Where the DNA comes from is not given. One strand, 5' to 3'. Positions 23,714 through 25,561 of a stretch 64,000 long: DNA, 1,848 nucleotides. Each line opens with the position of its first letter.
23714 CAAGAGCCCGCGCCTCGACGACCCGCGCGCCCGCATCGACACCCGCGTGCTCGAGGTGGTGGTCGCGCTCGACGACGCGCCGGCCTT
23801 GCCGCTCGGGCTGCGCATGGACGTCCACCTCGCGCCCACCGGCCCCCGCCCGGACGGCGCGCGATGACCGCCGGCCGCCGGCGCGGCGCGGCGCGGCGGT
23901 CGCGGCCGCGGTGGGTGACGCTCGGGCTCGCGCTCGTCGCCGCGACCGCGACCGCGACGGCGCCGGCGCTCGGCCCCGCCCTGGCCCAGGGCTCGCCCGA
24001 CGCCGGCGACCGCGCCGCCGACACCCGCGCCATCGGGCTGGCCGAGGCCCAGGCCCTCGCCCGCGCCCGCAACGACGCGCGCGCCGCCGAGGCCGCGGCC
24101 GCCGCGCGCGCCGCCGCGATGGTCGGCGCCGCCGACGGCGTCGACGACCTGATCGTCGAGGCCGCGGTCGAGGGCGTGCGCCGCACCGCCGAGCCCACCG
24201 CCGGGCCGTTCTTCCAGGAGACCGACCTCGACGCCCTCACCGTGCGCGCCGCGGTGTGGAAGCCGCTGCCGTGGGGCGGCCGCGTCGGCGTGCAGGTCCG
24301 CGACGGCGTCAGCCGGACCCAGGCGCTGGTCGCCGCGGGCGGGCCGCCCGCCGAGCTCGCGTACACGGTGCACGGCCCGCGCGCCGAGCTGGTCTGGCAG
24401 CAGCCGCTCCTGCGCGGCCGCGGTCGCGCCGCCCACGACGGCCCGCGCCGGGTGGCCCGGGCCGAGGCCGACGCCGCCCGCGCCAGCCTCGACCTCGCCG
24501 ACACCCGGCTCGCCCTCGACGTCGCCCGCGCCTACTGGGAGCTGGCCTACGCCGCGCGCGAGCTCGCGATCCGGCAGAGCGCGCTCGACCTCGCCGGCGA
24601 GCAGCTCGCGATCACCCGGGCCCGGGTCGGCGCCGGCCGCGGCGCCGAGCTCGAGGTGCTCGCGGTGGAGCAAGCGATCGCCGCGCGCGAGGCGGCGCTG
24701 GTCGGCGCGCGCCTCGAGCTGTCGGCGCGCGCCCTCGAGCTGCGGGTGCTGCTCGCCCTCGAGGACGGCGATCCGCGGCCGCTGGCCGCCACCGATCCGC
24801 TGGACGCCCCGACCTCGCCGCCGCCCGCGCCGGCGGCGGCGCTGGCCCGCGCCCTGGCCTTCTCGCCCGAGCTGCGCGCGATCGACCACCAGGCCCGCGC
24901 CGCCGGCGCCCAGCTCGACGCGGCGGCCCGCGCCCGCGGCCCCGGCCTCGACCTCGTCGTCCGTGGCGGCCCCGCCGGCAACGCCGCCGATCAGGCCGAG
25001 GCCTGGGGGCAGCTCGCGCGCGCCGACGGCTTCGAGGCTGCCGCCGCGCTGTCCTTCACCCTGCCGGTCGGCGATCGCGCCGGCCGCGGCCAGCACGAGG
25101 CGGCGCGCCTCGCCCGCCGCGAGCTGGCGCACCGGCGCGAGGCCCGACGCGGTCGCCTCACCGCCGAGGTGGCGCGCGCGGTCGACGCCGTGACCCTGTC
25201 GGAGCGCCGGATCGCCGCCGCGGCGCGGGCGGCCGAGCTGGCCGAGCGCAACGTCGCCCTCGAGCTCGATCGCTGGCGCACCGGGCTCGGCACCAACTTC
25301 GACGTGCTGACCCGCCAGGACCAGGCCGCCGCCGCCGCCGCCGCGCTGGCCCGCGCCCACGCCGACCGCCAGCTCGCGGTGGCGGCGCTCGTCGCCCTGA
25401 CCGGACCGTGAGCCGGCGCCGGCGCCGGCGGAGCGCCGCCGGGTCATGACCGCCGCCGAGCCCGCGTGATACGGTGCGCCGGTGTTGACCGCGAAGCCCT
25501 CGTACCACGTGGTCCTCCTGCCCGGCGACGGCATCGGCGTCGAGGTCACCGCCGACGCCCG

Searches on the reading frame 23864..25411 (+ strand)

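Call 7: search_protein_families(library=pfam, proteins=[window:23864-25411:+])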
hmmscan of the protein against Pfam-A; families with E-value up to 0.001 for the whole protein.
window:23864-25411:+ (515 aa): 1 family
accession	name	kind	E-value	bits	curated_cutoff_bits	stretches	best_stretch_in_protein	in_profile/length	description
PF02321.23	OEP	-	2e-30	106.4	22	2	324-514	2-187/187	Outer membrane efflux protein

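Call 28: search_protein_families(library=ncbifam, proteins=[window:23864-25411:+])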
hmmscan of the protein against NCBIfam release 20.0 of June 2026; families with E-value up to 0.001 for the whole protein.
window:23864-25411:+ (515 aa): 2 families
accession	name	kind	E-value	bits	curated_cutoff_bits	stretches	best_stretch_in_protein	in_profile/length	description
TIGR01845.1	outer_NodT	subfamily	2.5e-17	62.8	210.05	1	196-510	147-454/460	efflux transporter outer membrane subunit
TIGR01844.1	type_I_sec_TolC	subfamily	7.2e-16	58.2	225.15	1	173-514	72-398/414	TolC family outer membrane protein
